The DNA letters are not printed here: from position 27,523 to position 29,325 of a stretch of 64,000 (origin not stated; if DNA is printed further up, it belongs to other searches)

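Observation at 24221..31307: Seven-kb flagellin-modification island between fliW and fliC (GT4, two TPR-GT proteins, a dual methyltransferase) with no sugar-biosynthesis genes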

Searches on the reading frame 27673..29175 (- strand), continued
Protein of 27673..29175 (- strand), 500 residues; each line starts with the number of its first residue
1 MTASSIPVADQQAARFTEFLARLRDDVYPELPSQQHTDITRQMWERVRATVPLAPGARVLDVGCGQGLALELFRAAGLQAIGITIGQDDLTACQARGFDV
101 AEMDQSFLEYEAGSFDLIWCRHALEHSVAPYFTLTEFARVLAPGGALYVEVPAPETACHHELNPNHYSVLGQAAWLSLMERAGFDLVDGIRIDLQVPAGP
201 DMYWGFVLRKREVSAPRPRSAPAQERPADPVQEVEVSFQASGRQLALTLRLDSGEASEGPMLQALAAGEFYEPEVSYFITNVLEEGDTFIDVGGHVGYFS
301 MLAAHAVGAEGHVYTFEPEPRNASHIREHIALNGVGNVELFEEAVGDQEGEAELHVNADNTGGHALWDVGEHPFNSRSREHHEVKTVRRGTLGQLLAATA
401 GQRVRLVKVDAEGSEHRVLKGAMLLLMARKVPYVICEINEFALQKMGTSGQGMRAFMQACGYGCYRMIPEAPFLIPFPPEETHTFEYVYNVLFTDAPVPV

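Call 64: search_protein_families(library=pfam, proteins=[L091:7614-9224:-], max_evalue=0.0001)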
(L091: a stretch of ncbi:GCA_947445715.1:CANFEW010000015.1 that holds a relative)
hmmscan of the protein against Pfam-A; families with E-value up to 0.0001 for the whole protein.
L091:7614-9224:- (536 aa): 18 families
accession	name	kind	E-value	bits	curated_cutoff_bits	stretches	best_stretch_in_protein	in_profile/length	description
PF13414.12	TPR_11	-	2.3e-34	117.2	26.8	3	131-172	1-42/42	TPR repeat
PF07719.23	TPR_2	-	7.7e-34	113.4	27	2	90-123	1-34/34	Tetratricopeptide repeat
PF00515.34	TPR_1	-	6.4e-33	111.7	27.8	2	90-123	1-34/34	Tetratricopeptide repeat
PF13431.12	TPR_17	-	7.1e-32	107.4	24.4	2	44-77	1-34/34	Tetratricopeptide repeat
PF13181.12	TPR_8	-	5.4e-31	104.5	25.7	2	91-123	2-34/34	Tetratricopeptide repeat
PF13432.12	TPR_16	-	1e-27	96.6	32.7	3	94-156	1-63/65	Tetratricopeptide repeat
PF13176.12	TPR_7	-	6.3e-20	70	27.9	0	92-123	1-34/36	Tetratricopeptide repeat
PF14559.12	TPR_19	-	7.4e-20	71.5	25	3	70-126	5-61/68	Tetratricopeptide repeat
PF13424.12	TPR_12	-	2.2e-15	57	30.1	2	126-188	4-75/77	Tetratricopeptide repeat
PF13374.12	TPR_10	-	6.1e-15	55.1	27.5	0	128-153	6-31/42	Tetratricopeptide repeat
PF13428.12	TPR_14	-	7.7e-15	54.4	23.5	0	128-166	5-43/44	Tetratricopeptide repeat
PF12895.13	ANAPC3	-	9.7e-11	42.2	27.2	0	48-113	15-79/82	Anaphase-promoting complex, cyclosome, subunit 3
PF13174.12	TPR_6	-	9.7e-11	42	26.3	0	91-122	1-32/33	Tetratricopeptide repeat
PF23914.1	TPR_CcmH_CycH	-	9.4e-10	39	42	1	96-187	56-150/158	Cytochrome c-type biogenesis protein H TPR domain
PF24575.1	TPR_Slam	-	1.9e-09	38.3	35.2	0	120-166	43-89/104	Surface lipoprotein assembly modifier, N-terminal TPR repeats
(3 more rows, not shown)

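Call 70: search_solved_structures(query=window:27673-29175:-, max_evalue=0.01)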
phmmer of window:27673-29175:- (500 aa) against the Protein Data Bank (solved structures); distinct sequences matched with E-value up to 0.01: 31.
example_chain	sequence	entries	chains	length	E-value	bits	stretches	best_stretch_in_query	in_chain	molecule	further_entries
6f5z_A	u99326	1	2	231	4e-09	39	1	47-177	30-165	24-sterol C-methyltransferase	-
3bus_A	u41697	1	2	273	4.2e-09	38.9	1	38-149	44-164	Methyltransferase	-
4pne_A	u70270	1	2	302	2.6e-08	36.3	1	48-153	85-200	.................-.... protein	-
3dli_A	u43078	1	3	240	9.5e-08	34.5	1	45-128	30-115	methyltransferase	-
6uv6_A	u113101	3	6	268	1.4e-07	33.9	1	42-149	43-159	D-glucose O-methyltransferase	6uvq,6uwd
3l8d_A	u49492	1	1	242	3e-07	32.8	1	55-192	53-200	Methyltransferase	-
4kdr_A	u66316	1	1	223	9.1e-07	31.2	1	56-149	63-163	3-demethylubiquinone-9 3-methyltransferase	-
5dpm_A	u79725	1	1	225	9.3e-07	31.2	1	56-149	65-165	Ubiquinone biosynthesis O-methyltransferase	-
4kdc_A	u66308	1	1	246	1.4e-06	30.6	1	56-148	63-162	3-demethylubiquinone-9 3-methyltransferase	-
7v6h_A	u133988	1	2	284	3.8e-06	29.2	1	42-212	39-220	Cyclopropane fatty-acyl-phospholipid synthase-like methyltransferase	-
8zc8_A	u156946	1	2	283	4.5e-06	28.9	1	30-149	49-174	MitM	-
21zq_A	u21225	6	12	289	4.7e-06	28.9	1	30-149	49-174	MitM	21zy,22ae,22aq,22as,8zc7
8ys9_A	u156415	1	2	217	1.2e-05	27.6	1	42-147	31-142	Phosphatidylethanolamine N-methyltransferase/phosphatidyl-N-methylethanolamine N-methyltra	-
3e8s_A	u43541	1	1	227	3.9e-05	25.8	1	56-155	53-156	Putative SAM Dependent Methyltransferase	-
7pd7_A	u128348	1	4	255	4.8e-05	25.6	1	53-152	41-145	Methyltransferase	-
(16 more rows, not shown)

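Call 88: search_protein_families(library=padloc, proteins=[window:27673-29175:-], max_evalue=0.001)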
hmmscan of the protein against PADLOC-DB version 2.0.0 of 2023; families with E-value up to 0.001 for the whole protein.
window:27673-29175:- (500 aa): 1 family
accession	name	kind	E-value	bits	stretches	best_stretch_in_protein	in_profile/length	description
PDLC04134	mad2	-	3.8e-19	66.9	2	3-157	241-402/492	mads_2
